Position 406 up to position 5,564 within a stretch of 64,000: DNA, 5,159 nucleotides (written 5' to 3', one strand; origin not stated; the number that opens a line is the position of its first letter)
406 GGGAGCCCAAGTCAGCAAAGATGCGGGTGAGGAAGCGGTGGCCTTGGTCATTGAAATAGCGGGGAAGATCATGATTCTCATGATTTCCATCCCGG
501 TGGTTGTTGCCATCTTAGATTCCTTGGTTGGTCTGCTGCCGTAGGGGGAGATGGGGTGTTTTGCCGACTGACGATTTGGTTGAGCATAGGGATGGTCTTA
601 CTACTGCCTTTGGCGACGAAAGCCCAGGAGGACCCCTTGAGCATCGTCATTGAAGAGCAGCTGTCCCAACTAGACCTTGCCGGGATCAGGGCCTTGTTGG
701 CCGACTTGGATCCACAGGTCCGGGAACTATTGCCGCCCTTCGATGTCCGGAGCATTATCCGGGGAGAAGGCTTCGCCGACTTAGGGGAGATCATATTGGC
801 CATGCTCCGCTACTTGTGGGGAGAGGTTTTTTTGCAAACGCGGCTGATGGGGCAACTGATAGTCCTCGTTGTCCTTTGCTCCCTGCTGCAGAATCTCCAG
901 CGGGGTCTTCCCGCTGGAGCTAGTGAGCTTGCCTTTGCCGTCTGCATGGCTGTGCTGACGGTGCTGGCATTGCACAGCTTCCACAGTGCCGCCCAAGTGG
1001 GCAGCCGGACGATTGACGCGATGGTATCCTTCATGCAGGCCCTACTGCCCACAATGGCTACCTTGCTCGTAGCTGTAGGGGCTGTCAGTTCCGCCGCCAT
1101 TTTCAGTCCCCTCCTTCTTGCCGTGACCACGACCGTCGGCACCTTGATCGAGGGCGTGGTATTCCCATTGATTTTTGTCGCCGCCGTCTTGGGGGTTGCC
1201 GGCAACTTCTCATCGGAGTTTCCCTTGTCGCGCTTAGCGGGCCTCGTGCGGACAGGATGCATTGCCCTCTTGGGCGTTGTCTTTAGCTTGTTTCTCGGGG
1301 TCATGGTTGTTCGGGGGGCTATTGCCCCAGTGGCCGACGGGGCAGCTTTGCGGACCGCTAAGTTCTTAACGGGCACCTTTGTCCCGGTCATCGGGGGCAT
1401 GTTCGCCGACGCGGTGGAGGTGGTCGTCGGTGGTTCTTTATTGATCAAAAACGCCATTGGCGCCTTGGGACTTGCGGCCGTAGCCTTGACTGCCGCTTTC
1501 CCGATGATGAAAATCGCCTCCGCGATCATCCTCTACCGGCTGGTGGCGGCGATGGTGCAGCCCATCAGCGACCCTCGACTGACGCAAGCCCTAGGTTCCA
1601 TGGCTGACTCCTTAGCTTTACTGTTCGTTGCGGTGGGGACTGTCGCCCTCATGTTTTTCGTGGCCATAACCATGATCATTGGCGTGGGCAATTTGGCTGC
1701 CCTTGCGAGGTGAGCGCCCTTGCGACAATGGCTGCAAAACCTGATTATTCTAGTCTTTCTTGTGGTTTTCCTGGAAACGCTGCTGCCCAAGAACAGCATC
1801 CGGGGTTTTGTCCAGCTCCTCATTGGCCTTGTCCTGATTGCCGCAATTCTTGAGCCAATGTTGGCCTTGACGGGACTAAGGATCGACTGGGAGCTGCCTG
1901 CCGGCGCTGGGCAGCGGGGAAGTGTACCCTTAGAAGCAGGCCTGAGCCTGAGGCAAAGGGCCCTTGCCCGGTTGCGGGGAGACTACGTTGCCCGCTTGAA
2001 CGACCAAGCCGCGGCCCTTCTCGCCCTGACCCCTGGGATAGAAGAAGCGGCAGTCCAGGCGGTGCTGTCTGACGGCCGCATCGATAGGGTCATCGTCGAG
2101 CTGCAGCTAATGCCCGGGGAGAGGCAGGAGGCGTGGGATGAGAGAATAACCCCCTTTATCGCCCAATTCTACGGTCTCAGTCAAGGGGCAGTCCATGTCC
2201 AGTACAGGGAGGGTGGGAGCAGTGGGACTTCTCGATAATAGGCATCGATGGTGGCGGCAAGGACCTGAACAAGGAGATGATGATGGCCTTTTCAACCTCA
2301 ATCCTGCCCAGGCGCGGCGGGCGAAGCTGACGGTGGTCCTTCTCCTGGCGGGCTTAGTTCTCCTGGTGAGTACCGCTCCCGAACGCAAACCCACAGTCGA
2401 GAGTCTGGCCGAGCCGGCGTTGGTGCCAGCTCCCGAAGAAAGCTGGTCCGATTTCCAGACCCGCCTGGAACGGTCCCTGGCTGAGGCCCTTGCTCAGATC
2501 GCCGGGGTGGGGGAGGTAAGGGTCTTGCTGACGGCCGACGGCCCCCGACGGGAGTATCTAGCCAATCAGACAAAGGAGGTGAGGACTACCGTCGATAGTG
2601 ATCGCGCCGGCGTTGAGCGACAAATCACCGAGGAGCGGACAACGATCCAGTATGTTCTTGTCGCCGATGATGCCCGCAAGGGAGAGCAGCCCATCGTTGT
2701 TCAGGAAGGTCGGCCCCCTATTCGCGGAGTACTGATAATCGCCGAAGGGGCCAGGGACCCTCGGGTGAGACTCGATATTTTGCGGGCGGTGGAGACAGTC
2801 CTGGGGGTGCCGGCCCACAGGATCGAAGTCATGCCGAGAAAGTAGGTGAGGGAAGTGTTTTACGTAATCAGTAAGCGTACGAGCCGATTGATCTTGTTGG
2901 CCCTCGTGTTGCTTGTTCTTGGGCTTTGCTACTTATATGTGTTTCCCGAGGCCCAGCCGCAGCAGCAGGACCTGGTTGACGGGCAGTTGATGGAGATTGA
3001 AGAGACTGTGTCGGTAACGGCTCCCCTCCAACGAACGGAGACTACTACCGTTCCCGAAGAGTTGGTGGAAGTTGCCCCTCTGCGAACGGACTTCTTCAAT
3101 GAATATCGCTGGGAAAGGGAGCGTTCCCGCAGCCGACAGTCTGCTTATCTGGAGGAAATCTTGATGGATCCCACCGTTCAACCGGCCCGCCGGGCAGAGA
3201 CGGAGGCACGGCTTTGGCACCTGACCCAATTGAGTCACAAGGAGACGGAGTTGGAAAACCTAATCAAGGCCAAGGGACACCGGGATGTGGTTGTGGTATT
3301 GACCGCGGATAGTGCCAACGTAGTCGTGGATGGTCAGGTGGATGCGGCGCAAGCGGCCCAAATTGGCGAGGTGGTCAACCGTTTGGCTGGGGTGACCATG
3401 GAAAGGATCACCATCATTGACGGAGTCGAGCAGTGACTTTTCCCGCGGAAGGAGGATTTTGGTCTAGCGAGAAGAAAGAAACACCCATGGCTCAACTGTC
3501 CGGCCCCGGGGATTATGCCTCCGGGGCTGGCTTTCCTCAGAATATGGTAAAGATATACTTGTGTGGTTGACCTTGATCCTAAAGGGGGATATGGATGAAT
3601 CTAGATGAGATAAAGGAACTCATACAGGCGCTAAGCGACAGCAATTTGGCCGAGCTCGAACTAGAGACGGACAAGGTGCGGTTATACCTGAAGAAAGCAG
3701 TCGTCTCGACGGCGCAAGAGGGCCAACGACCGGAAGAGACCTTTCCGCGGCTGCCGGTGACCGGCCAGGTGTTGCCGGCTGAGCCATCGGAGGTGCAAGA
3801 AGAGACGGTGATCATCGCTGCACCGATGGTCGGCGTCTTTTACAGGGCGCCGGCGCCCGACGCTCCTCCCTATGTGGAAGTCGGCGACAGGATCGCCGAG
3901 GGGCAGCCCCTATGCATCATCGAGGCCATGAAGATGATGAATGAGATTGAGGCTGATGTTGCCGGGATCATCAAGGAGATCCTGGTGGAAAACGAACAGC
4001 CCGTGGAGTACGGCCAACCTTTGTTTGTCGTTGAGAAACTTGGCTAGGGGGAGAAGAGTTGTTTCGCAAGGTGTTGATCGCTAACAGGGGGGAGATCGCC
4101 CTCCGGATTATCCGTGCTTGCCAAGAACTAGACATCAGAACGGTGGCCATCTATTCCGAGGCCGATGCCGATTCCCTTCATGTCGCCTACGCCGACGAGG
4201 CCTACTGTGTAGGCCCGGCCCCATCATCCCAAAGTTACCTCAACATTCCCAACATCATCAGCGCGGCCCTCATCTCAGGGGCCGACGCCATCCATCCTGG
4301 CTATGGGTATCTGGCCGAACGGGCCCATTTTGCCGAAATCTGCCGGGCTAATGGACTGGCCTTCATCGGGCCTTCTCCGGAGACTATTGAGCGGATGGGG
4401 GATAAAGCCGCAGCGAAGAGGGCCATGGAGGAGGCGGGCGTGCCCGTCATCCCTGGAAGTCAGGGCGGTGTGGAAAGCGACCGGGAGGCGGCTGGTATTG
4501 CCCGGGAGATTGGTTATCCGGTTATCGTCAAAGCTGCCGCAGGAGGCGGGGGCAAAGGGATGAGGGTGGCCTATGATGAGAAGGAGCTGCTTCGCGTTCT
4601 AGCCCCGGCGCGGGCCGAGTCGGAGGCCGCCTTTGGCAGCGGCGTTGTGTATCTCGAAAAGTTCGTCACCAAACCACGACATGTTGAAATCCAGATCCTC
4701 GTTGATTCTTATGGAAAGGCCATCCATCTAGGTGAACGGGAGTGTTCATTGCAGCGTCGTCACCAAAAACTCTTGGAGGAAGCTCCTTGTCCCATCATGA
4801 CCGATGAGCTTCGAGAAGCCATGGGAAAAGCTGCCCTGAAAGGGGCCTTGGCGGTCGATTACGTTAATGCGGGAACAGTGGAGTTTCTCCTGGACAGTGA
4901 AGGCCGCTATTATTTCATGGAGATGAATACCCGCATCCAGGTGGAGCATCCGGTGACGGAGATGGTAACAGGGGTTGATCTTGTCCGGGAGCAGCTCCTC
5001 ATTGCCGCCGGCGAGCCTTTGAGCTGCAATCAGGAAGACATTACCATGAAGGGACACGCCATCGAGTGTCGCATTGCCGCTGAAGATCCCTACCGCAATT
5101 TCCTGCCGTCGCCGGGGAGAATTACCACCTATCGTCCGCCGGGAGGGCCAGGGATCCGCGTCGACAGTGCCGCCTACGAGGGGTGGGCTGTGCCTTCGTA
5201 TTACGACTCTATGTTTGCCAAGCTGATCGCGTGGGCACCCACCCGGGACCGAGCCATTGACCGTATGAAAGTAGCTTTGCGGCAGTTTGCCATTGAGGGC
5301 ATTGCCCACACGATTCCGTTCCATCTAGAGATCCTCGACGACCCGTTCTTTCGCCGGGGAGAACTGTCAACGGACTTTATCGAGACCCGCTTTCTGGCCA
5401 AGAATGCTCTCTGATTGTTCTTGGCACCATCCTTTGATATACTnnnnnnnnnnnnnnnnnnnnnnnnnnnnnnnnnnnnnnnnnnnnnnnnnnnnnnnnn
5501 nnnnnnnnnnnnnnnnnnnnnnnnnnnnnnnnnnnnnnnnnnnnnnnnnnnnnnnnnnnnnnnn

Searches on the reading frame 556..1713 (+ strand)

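Call 63: search_protein_families(library=pfam, proteins=[window:556-1713:+], max_evalue=0.0001)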
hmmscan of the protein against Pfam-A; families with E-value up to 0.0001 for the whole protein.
window:556-1713:+ (385 aa): 1 family
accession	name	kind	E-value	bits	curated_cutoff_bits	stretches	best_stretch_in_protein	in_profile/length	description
PF09546.15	Spore_III_AE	-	1.2e-93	314.3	27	1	64-378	7-321/321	Stage III sporulation protein AE (spore_III_AE)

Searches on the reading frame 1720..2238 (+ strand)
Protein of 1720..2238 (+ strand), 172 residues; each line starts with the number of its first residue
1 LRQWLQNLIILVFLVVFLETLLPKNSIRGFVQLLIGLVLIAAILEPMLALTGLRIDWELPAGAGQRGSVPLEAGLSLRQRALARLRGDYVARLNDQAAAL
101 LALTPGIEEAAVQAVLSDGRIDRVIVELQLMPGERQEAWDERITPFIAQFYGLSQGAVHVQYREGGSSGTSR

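Call 63: search_protein_families(library=pfam, proteins=[window:1720-2238:+], max_evalue=0.0001)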
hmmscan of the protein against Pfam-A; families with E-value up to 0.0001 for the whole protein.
window:1720-2238:+ (172 aa): 1 family
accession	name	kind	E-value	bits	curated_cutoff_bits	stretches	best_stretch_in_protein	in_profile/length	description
PF09581.16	Spore_III_AF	-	2.2e-16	60.9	28.3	1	9-130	1-131/185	Stage III sporulation protein AF (Spore_III_AF)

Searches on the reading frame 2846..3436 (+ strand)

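Call 63: search_protein_families(library=pfam, proteins=[window:2846-3436:+], max_evalue=0.0001)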
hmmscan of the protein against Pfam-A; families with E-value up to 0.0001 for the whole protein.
window:2846-3436:+ (196 aa): 1 family
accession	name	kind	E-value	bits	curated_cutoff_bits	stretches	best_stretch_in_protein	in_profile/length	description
PF12685.13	SpoIIIAH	-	5e-31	108.6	30.6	1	15-190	4-191/191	SpoIIIAH-like protein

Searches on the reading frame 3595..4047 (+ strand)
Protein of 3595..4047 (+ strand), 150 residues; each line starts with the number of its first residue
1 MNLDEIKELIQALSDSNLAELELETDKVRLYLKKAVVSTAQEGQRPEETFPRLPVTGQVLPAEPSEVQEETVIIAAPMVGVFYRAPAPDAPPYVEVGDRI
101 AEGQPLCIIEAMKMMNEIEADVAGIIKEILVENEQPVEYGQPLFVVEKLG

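Call 63: search_protein_families(library=pfam, proteins=[window:3595-4047:+], max_evalue=0.0001)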
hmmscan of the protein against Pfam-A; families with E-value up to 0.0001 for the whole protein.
window:3595-4047:+ (150 aa): 2 families
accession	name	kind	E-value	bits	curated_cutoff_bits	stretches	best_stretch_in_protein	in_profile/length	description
PF00364.28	Biotin_lipoyl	-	2.5e-25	88.5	22.1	1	74-145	3-72/73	Biotin-requiring enzyme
PF13533.13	Biotin_lipoyl_2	-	1.6e-07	31.4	29.8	1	118-146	3-31/32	Biotin-lipoyl like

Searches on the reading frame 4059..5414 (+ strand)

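Call 63: search_protein_families(library=pfam, proteins=[window:4059-5414:+], max_evalue=0.0001)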
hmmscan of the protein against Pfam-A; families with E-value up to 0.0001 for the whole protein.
window:4059-5414:+ (451 aa): 5 families
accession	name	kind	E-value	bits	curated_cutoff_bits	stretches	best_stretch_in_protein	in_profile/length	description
PF02786.22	CPSase_L_D2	-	3.8e-79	265.5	19.8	1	115-322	1-209/211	Carbamoyl-phosphate synthase L chain, ATP binding domain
PF00289.28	Biotin_carb_N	-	1e-46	158.3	25.5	1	1-110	1-110/110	Biotin carboxylase, N-terminal domain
PF02785.25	Biotin_carb_C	-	9.7e-41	138.7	32.4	1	336-442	1-107/108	Biotin carboxylase C-terminal domain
PF07478.18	Dala_Dala_lig_C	-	1.1e-07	32.1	24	1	143-291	27-174/204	D-ala D-ala ligase C-terminus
PF02222.28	ATP-grasp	-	2.6e-05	24.4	27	1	138-292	16-162/179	ATP-grasp domain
